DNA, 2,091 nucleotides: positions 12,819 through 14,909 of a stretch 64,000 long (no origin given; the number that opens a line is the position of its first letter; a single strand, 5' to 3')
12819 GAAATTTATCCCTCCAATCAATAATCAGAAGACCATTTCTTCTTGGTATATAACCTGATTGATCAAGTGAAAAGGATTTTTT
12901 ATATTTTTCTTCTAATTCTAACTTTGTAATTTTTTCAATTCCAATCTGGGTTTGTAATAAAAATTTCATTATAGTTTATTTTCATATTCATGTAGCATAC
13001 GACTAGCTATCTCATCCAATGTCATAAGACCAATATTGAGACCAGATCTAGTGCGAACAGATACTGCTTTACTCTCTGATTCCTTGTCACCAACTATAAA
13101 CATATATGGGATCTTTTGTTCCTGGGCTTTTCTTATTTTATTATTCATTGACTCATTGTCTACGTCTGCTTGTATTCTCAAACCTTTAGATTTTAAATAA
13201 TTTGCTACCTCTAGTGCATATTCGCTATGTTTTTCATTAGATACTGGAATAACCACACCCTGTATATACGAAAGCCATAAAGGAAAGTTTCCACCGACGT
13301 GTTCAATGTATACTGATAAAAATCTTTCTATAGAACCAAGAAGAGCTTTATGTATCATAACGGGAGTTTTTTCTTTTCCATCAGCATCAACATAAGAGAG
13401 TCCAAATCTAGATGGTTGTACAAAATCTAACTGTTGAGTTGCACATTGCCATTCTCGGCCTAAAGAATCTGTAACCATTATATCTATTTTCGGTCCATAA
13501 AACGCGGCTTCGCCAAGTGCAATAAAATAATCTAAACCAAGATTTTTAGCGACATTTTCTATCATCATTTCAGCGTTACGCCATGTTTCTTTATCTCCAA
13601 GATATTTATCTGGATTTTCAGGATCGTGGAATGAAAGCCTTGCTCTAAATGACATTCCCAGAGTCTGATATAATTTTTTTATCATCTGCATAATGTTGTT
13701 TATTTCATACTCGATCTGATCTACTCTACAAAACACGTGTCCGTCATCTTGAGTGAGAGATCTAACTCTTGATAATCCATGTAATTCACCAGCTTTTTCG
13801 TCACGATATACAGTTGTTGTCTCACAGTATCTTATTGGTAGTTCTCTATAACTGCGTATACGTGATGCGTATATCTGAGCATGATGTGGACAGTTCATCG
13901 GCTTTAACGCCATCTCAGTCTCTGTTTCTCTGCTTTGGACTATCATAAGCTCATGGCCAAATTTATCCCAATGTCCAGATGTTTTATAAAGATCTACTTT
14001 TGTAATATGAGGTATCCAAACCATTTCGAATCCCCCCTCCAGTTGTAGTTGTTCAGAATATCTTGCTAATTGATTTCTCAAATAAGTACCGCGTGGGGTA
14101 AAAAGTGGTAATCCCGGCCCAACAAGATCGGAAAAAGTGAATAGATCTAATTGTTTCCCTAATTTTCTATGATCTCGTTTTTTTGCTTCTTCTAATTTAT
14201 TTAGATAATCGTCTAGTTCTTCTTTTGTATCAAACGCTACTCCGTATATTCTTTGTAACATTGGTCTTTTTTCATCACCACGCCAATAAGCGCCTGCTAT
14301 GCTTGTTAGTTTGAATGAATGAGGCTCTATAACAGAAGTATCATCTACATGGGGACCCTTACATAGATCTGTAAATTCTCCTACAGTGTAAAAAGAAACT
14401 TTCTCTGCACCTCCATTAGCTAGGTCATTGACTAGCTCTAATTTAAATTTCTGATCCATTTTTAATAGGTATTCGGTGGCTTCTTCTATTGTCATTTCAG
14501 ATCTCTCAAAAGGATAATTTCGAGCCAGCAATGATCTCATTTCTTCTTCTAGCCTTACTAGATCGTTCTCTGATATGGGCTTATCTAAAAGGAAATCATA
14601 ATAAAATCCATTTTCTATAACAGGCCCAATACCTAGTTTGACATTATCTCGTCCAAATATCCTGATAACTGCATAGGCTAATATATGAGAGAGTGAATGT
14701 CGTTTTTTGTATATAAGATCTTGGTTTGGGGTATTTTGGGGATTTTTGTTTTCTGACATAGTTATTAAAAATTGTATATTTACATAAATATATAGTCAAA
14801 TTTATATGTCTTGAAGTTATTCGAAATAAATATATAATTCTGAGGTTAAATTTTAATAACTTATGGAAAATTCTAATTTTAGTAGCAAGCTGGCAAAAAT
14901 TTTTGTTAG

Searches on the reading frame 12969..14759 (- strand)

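Call 75: search_protein_families(library=pfam, proteins=[window:12969-14759:-], max_evalue=0.00001)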
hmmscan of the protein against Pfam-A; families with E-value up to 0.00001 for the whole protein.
window:12969-14759:- (596 aa): 3 families
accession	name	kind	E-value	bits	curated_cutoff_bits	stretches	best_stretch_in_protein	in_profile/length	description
PF00587.30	tRNA-synt_2b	-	6.5e-48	163.6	29.3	1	277-487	5-178/179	tRNA synthetase class II core domain (G, H, P, S and T)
PF03129.25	HGTP_anticodon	-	4.1e-21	75.4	21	1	502-587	3-90/94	Anticodon binding domain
PF07973.19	tRNA_SAD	-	3.4e-13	49.8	24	1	121-172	1-44/44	Threonyl and Alanyl tRNA synthetase second additional domain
